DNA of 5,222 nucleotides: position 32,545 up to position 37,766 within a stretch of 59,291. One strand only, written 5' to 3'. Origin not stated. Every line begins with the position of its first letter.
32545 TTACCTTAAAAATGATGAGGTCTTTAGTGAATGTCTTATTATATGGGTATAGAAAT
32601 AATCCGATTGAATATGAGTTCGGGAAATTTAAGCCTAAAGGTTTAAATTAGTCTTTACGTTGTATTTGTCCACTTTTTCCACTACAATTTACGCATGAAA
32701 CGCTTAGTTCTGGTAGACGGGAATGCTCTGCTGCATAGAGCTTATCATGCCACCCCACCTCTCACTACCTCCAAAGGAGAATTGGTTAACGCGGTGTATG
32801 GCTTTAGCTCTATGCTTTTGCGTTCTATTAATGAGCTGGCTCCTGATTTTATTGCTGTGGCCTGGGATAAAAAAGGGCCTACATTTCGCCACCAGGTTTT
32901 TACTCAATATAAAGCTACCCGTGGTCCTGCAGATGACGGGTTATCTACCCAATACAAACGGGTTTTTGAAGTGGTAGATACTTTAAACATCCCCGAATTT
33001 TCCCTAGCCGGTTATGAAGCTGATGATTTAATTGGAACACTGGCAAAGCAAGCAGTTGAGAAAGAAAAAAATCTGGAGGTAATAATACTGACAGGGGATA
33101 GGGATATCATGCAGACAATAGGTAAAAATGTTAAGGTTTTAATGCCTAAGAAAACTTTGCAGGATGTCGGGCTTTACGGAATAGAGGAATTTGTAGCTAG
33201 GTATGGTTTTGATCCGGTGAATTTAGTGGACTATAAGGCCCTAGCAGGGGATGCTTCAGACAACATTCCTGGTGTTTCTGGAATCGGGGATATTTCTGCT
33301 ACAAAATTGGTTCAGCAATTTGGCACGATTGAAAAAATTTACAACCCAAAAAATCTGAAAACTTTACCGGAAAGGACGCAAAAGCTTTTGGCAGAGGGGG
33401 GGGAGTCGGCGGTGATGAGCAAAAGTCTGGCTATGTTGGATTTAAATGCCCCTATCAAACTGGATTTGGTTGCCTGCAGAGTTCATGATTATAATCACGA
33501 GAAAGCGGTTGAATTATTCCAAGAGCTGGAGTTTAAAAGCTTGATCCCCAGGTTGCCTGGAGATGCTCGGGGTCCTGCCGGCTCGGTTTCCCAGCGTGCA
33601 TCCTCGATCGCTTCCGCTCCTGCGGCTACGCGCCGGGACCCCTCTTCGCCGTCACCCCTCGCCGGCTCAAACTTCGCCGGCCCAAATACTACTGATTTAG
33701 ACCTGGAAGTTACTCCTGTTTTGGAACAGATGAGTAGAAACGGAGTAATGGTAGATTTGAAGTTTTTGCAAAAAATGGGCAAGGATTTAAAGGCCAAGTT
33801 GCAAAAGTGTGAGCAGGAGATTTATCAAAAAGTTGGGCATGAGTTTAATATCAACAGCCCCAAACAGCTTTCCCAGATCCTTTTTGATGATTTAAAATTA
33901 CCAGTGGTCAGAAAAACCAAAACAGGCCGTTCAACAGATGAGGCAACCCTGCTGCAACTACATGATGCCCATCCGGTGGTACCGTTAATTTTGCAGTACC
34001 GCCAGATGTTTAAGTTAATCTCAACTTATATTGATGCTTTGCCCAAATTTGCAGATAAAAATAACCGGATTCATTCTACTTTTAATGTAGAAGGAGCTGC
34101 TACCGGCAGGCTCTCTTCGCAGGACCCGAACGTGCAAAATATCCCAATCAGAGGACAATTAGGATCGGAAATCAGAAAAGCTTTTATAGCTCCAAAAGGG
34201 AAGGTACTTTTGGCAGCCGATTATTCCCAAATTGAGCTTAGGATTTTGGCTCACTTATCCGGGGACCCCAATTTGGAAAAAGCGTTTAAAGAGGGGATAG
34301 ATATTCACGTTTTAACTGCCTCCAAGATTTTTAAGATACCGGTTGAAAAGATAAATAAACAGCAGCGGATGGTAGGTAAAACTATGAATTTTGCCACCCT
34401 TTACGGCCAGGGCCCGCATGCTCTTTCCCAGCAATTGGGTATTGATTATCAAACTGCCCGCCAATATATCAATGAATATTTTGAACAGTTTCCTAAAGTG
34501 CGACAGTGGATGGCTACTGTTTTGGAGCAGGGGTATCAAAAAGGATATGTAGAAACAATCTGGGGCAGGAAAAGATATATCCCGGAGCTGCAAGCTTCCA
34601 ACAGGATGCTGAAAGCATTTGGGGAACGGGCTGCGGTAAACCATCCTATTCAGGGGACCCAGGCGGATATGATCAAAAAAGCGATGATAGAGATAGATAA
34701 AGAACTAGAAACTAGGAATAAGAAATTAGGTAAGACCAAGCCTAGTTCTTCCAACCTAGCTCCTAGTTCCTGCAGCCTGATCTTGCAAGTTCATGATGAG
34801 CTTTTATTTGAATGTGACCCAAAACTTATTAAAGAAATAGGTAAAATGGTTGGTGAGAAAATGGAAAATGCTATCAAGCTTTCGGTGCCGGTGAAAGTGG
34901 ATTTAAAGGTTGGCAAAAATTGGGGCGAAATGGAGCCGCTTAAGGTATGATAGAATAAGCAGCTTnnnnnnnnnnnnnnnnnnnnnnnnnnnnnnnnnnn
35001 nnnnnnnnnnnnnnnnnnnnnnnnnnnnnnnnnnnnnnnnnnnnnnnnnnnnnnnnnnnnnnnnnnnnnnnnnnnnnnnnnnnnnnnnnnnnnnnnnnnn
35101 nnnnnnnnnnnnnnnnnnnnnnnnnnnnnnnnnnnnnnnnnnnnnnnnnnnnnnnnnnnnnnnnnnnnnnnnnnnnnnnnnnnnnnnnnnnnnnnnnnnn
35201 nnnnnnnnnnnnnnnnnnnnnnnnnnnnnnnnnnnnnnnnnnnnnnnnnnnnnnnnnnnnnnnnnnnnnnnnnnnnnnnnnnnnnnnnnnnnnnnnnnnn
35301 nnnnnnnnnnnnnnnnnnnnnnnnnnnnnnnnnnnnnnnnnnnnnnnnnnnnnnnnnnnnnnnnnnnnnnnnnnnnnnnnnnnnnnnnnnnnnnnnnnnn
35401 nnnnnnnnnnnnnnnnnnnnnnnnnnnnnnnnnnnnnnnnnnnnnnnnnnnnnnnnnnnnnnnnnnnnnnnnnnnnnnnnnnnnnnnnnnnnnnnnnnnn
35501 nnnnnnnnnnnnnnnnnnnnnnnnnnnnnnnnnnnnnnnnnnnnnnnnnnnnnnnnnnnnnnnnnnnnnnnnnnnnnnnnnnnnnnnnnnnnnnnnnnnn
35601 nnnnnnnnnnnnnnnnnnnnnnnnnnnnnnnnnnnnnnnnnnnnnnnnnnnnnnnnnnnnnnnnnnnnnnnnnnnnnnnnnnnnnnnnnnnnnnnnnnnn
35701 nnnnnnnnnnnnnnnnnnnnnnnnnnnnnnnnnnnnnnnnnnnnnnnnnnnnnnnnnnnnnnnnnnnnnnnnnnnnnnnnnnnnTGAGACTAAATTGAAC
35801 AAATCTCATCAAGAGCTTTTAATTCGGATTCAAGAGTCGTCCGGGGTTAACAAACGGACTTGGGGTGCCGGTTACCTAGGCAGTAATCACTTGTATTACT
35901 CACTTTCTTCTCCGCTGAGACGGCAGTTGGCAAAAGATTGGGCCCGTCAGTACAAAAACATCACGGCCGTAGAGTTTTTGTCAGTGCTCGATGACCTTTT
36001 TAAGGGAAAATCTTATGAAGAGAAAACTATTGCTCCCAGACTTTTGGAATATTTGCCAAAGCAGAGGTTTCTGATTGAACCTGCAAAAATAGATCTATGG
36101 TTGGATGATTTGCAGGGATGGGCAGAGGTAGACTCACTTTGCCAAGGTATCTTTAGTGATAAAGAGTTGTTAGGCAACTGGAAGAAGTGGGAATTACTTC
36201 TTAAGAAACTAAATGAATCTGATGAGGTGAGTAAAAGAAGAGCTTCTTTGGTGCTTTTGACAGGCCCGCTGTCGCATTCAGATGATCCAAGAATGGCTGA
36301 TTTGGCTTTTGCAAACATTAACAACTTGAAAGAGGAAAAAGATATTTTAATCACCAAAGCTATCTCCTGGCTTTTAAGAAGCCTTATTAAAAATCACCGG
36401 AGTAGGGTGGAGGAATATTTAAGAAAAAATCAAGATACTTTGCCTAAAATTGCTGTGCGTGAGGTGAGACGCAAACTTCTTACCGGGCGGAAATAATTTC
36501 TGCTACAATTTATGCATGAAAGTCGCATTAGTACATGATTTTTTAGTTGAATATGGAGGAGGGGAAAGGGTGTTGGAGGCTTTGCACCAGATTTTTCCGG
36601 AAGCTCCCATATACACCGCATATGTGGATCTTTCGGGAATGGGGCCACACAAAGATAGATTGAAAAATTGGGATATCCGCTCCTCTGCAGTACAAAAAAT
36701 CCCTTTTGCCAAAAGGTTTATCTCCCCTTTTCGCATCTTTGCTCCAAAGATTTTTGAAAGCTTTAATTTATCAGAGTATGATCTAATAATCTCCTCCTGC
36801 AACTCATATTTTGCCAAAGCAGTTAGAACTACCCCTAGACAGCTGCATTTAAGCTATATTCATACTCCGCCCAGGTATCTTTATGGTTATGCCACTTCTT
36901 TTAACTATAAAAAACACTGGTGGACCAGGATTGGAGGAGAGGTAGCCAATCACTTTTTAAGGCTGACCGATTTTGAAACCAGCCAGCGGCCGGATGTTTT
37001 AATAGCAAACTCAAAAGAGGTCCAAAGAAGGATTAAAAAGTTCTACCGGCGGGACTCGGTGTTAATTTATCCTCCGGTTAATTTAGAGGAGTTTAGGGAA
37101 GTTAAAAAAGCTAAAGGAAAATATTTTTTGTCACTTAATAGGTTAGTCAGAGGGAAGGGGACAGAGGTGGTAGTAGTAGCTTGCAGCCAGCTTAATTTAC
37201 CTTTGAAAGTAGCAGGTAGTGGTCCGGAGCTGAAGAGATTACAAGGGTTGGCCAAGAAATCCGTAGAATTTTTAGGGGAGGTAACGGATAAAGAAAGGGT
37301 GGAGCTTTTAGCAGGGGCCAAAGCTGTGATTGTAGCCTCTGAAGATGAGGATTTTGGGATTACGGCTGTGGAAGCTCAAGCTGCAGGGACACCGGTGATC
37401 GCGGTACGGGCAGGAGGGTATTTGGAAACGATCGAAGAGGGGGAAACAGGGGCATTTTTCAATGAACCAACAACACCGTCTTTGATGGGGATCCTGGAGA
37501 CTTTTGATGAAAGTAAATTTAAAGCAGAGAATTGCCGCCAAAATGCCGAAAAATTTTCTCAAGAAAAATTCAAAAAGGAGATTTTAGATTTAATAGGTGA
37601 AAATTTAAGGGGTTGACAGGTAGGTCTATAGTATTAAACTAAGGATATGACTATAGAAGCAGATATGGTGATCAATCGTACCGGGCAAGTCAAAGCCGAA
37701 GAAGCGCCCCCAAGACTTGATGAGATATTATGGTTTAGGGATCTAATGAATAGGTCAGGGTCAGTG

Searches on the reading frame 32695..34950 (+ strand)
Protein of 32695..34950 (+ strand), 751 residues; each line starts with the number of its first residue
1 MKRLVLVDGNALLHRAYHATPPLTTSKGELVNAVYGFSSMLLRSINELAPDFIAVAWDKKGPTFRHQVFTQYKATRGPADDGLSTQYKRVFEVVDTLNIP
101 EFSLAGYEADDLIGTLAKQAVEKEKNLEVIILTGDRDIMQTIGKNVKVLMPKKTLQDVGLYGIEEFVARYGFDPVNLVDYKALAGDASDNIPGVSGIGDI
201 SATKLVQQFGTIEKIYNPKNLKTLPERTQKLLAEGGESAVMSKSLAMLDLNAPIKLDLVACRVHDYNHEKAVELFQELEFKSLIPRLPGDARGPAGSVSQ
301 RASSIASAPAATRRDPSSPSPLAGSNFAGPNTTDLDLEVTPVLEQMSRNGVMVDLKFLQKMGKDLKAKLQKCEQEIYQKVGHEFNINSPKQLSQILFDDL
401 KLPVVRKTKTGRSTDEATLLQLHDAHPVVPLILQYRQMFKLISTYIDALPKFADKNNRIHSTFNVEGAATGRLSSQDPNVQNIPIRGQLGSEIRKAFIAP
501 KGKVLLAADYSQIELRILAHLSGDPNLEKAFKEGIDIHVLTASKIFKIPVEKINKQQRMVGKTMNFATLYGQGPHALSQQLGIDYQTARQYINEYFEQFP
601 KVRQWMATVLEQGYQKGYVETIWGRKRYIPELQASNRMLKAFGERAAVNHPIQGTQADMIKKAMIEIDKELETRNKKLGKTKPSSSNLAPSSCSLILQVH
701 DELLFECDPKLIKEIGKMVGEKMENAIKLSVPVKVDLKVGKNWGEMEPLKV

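Call 10: search_protein_families(library=pfam, proteins=[window:32695-34950:+], max_evalue=0.001)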
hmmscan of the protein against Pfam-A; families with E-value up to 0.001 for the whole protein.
window:32695-34950:+ (751 aa): 3 families
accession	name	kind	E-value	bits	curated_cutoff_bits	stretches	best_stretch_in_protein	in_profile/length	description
PF00476.26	DNA_pol_A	-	9e-150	499.3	34.3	1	357-745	3-381/381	DNA polymerase family A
PF02739.22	5_3_exonuc_N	-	1.9e-50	171.2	34.3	1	3-171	1-164/164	5'-3' exonuclease, N-terminal resolvase-like domain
PF01367.25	5_3_exonuc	-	7.8e-24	84.4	40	1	173-268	2-96/97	5'-3' exonuclease, C-terminal SAM fold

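Call 11: search_protein_families(library=phrogs, proteins=[window:32695-34950:+], max_evalue=0.001)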
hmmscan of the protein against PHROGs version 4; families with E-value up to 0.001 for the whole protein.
window:32695-34950:+ (751 aa): 16 families
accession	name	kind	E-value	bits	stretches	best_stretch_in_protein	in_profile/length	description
phrog_17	-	DNA, RNA and nucleotide metabolism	2e-114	384.9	1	337-747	841-1234/1445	DNA polymerase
phrog_2573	-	DNA, RNA and nucleotide metabolism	1.8e-45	156.6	1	491-746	3-277/336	DNA polymerase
phrog_5995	-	DNA, RNA and nucleotide metabolism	2.7e-40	139.4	1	566-746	2-178/236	DNA polymerase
phrog_10285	-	DNA, RNA and nucleotide metabolism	6.3e-30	105.3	1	478-637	30-213/321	DNA polymerase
phrog_107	-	DNA, RNA and nucleotide metabolism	5.5e-29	102.7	1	1-216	118-340/542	exonuclease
phrog_15971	-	DNA, RNA and nucleotide metabolism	8.9e-29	101.8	1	334-745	5-374/376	DNA polymerase I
phrog_12241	-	DNA, RNA and nucleotide metabolism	2.9e-26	93.5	1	336-493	318-495/502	DNA polymerase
phrog_23226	-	DNA, RNA and nucleotide metabolism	6.1e-17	62.3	1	444-547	280-383/611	DNA polymerase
phrog_35406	-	DNA, RNA and nucleotide metabolism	2.4e-08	34.5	1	557-675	108-226/320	DNA polymerase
phrog_12116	-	DNA, RNA and nucleotide metabolism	2.3e-07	32.1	1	471-522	3-57/81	DNA polymerase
phrog_24147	-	DNA, RNA and nucleotide metabolism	2.4e-07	31.9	1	647-745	5-91/93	DNA polymerase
phrog_6375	-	DNA, RNA and nucleotide metabolism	4.1e-06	27.8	1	570-745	2-202/204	DNA polymerase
phrog_32545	-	unknown function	7.9e-05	23.4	1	5-182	4-183/186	-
phrog_9556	-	DNA, RNA and nucleotide metabolism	0.00037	20.6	0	418-483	363-439/441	DNA polymerase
phrog_30319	-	unknown function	0.0007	20.5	0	180-214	8-42/141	-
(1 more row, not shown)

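Call 13: find_encoding_contigs(protein=window:32695-34950:+, flank=1000, max_places=4)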
Protein window:32695-34950:+ (751 aa): 2 contigs read that carry it; 2 places shown.
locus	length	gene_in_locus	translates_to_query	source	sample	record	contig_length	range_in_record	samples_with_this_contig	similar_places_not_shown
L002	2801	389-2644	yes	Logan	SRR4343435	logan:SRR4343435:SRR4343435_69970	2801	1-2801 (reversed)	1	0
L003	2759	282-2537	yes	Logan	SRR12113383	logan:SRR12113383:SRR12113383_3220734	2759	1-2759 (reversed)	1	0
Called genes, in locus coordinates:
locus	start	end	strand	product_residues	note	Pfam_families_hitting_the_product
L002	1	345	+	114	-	?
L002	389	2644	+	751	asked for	PF02739:5_3_exonuc_N, PF01367:5_3_exonuc, PF00476:DNA_pol_A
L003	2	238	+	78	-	?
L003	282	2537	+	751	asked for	PF02739:5_3_exonuc_N, PF01367:5_3_exonuc, PF00476:DNA_pol_A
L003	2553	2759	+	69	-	?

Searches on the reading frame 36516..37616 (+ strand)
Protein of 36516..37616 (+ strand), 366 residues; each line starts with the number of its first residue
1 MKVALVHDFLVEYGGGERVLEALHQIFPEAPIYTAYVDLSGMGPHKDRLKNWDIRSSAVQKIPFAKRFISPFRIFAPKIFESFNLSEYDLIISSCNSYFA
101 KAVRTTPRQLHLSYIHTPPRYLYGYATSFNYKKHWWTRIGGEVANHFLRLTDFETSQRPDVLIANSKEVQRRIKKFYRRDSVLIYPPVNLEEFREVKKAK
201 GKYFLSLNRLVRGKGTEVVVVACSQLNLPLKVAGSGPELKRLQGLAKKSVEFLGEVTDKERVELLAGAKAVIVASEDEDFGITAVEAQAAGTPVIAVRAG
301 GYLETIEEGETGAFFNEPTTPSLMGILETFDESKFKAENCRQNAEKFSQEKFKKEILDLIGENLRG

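Call 15: search_protein_families(library=ncbifam, proteins=[window:36516-37616:+], max_evalue=0.00001)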
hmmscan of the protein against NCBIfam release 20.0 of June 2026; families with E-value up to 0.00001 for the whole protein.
window:36516-37616:+ (366 aa): 19 families
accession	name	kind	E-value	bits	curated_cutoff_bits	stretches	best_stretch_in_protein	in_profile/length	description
TIGR03449.1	mycothiol_MshA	equivalog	1.8e-15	56.8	462.5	1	185-349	194-389/406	D-inositol-3-phosphate glycosyltransferase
NF041876.1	EPS_EpsE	equivalog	1.4e-12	47.5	400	1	246-354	274-382/389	exopolysaccharide biosynthesis GT4 family glycosyltransferase EpsE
NF046085.1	XrtY_assoc_Gly1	equivalog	2e-12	46.7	400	1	165-357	167-373/387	XrtY-associated glycosyltransferase XYAG1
TIGR03999.1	thiol_BshA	equivalog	2.2e-12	46.6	273.7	1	230-352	232-362/375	N-acetyl-alpha-D-glucosaminyl L-malate synthase BshA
TIGR03088.1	stp2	hypoth_equivalog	1.7e-10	40.5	409.05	1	226-353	228-358/374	TIGR03088 family PEP-CTERM/XrtA system glycosyltransferase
NF041010.1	glycosy_Agl16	equivalog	2e-10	40.1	575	1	188-352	165-337/352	glycosylation protein Agl16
NF053787.1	GlcN_PG_synth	equivalog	4.2e-10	39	480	1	246-324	239-316/361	N-acetylglucosaminyl phosphatidylglycerol synthase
TIGR04047.1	MSMEG_0565_glyc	hypoth_equivalog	8e-10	38.3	259.85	1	246-323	255-330/373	MSMEG_0565 family glycosyltransferase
TIGR02095.1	glgA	subfamily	2.9e-09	36.1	328.45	1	199-330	292-442/477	glycogen/starch synthase, ADP-glucose type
NF001901.0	PRK00654.1-5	equivalog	5.1e-08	31.8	649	1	195-328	310-451/502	glycogen synthase GlgA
TIGR04063.1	stp3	hypoth_equivalog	1e-07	31.2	442.05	0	284-351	311-378/397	TIGR04063 family PEP-CTERM/XrtA system glycosyltransferase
NF012028.0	PRK15484.1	subfamily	1.2e-07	31.2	618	1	252-352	261-362/380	lipopolysaccharide N-acetylglucosaminyltransferase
TIGR02149.1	glgA_Coryne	subfamily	1.3e-07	31.2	302.4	1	247-316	262-332/391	glycogen synthase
NF049988.1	MGlcDAGSynMgs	equivalog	7.7e-07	28.8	400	1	245-360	267-384/398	alpha-monoglucosyldiacylglycerol synthase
NF047880.1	glyco_SdgA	exception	2.2e-06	26.5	800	1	196-353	310-480/488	serine-aspartate repeat adhesin O-glycosyltransferase SdgA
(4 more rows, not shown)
